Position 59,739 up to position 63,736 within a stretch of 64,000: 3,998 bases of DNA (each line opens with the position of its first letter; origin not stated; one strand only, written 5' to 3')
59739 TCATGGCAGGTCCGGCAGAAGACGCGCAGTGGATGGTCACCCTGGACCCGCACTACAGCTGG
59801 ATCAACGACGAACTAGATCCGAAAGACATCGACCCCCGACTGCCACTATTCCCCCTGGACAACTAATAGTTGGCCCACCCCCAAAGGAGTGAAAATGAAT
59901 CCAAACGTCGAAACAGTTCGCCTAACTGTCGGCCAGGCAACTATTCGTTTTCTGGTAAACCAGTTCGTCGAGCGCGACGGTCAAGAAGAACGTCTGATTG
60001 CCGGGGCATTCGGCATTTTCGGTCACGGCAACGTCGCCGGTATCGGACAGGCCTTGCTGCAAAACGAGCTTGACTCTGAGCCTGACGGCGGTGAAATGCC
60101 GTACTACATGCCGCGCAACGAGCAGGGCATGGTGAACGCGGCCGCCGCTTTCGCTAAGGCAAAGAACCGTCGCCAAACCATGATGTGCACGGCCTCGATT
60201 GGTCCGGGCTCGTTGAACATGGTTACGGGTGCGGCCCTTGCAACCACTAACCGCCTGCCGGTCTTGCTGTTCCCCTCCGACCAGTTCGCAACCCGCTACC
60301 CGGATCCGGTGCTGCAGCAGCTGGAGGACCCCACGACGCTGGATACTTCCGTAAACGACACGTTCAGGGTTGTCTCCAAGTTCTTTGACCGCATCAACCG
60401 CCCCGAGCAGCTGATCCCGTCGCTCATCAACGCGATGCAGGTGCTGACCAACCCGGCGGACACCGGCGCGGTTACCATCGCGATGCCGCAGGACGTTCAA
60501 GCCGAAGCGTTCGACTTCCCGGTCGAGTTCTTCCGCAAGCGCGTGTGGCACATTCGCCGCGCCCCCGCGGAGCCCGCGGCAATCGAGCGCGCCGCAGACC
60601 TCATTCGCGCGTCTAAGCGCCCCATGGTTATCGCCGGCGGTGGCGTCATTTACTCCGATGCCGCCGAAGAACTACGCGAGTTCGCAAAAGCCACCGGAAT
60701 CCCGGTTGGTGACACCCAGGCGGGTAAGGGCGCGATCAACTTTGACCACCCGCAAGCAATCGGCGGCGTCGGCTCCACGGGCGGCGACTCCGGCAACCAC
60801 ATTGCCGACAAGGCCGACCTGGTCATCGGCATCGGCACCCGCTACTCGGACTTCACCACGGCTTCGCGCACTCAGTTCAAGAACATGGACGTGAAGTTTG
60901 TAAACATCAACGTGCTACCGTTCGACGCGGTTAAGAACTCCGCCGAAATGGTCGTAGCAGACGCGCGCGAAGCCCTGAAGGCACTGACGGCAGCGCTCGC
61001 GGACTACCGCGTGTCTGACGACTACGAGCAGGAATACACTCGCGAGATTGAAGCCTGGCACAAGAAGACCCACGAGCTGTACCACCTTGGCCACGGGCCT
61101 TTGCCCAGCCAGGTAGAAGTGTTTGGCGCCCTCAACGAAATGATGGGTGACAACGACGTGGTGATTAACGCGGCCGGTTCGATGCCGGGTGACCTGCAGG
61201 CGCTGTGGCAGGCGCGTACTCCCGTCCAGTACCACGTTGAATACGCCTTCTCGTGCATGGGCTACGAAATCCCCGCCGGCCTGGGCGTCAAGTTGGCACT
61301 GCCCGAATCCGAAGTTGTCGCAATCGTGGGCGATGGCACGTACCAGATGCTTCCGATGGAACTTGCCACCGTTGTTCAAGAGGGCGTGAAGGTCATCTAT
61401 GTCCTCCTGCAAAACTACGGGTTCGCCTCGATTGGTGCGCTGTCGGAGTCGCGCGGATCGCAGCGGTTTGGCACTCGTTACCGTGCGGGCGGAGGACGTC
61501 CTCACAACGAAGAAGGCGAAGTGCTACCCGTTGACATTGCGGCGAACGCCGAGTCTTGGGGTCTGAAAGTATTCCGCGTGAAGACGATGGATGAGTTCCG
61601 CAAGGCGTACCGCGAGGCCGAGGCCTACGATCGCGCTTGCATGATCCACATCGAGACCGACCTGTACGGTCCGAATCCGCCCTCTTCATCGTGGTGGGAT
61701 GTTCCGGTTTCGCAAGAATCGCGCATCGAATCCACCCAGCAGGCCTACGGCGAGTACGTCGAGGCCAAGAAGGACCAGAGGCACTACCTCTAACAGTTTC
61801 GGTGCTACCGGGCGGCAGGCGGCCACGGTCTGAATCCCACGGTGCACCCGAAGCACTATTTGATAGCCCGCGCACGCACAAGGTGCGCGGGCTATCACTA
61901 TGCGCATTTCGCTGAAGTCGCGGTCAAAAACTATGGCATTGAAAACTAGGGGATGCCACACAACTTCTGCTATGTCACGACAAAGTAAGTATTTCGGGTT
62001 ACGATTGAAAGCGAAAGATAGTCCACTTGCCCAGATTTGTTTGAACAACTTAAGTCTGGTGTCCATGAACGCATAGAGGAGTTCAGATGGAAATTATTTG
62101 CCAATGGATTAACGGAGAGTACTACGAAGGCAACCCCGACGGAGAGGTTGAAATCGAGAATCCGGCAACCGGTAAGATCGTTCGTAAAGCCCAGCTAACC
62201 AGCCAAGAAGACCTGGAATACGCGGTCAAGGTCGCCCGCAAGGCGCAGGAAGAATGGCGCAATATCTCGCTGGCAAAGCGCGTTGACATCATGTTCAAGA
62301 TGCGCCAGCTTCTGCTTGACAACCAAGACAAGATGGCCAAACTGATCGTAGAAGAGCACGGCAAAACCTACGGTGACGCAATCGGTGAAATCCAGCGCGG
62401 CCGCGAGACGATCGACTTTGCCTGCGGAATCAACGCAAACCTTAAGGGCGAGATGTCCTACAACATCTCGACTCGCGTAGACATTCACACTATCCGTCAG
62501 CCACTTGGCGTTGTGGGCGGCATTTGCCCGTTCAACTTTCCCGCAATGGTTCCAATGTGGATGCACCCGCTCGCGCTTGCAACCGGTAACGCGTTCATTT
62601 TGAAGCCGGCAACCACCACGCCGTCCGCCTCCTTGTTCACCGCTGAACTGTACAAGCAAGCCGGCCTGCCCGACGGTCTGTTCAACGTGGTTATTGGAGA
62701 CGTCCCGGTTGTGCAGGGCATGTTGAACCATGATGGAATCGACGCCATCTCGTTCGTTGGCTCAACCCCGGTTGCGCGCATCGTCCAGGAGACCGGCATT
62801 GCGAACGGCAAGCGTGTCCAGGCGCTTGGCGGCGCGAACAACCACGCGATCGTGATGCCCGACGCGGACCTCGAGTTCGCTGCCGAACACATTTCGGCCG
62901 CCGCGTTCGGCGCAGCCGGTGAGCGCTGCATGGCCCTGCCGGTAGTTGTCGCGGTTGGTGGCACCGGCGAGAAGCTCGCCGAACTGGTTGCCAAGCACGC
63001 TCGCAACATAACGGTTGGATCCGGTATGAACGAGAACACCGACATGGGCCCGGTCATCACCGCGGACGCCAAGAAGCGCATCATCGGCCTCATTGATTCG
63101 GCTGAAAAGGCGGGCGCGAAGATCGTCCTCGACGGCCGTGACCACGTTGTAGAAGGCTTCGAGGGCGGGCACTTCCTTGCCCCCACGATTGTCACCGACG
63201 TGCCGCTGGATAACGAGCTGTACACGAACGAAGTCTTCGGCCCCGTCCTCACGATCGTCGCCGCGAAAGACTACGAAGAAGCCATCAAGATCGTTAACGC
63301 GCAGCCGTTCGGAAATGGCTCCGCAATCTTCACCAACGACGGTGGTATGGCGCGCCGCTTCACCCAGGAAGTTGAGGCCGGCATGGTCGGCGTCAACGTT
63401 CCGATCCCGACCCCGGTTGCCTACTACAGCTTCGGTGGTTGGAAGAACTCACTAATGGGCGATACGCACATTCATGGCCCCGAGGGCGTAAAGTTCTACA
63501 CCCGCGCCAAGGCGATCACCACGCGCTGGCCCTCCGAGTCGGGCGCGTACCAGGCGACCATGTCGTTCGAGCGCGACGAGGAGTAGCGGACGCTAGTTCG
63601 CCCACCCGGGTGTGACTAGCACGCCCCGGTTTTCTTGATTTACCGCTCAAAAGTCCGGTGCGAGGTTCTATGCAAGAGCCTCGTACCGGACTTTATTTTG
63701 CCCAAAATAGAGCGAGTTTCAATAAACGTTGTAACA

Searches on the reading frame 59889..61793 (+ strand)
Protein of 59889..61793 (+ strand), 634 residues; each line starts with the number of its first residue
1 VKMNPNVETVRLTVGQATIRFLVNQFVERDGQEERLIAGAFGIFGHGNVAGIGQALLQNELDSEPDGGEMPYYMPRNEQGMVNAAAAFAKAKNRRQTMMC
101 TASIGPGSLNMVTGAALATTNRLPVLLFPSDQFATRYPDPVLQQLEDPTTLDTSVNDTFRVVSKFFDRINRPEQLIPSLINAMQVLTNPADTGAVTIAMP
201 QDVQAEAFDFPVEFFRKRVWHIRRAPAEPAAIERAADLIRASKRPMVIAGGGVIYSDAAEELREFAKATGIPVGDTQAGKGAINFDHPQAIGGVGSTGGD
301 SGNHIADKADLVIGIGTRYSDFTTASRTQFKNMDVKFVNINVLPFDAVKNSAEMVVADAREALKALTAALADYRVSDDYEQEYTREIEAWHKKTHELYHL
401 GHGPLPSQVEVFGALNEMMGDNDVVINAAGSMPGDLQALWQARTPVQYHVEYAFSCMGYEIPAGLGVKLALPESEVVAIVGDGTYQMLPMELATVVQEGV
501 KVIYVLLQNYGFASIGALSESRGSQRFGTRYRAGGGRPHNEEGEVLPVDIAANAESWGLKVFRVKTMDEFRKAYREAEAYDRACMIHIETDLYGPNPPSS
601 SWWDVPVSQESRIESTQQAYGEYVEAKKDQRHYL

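Call 17: search_protein_families(library=pfam, proteins=[window:59889-61793:+], max_evalue=0.00001)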
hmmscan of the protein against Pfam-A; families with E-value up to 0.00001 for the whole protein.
window:59889-61793:+ (634 aa): 3 families
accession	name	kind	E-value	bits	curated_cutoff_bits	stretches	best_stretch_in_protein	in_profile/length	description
PF00205.28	TPP_enzyme_M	-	1.3e-37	129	30.4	1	232-366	1-137/137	Thiamine pyrophosphate enzyme, central domain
PF02775.26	TPP_enzyme_C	-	6.6e-34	117.3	21.9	1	429-588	2-151/151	Thiamine pyrophosphate enzyme, C-terminal TPP binding domain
PF02776.23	TPP_enzyme_N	-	1.3e-10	41.5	26.8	1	62-143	35-111/119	Thiamine pyrophosphate enzyme, N-terminal TPP binding domain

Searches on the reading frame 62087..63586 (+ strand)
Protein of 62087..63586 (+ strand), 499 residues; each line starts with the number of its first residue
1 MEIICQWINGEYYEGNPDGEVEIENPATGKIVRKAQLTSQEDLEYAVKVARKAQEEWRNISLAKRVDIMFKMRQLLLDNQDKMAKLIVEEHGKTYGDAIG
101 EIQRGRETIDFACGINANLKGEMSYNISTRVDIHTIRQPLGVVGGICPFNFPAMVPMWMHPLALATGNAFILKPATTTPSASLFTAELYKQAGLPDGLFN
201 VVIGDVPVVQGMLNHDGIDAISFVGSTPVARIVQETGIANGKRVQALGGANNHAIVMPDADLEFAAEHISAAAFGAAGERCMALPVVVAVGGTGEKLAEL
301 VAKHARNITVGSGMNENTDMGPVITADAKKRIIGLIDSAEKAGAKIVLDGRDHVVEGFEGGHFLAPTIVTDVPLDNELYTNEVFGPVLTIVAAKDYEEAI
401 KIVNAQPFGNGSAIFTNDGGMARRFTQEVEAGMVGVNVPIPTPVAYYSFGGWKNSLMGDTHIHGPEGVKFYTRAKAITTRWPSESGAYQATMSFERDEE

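Call 17: search_protein_families(library=pfam, proteins=[window:62087-63586:+], max_evalue=0.00001)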
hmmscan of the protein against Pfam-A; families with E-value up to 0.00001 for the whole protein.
window:62087-63586:+ (499 aa): 1 family
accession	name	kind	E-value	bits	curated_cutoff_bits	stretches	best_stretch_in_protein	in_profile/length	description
PF00171.27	Aldedh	-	4.9e-135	451.1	23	1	19-477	7-461/461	Aldehyde dehydrogenase family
